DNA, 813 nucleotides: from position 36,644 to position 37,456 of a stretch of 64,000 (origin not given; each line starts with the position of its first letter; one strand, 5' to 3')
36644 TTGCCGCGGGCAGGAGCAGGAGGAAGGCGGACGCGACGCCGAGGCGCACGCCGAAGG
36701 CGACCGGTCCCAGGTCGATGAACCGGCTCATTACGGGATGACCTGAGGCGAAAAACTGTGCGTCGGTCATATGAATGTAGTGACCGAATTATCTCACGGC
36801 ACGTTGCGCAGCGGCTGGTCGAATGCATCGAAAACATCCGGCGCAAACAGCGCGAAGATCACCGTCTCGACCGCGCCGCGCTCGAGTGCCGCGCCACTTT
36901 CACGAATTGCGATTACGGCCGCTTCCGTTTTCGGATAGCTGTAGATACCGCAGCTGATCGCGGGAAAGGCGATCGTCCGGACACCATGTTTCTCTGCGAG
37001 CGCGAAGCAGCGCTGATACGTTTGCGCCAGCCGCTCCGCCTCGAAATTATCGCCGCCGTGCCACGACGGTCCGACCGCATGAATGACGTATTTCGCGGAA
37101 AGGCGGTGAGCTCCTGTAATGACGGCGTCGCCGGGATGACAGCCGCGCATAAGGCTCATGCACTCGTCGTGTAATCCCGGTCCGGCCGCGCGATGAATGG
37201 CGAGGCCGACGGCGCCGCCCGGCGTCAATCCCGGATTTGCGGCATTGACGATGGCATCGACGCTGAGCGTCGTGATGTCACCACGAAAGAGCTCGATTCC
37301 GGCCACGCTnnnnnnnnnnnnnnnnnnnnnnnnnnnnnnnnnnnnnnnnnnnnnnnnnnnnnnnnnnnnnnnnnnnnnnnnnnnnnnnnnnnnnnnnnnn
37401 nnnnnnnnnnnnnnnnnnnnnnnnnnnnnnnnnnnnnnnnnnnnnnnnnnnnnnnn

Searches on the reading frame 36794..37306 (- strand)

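Call 81: search_protein_families(library=pfam, proteins=[window:36794-37306:-], max_evalue=0.0001)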
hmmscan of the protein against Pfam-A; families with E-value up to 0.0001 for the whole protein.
window:36794-37306:- (170 aa): 1 family
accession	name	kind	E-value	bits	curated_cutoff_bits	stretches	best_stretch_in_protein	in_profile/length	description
PF01661.27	Macro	-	1.8e-39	134.8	22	1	20-133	1-118/118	Macro domain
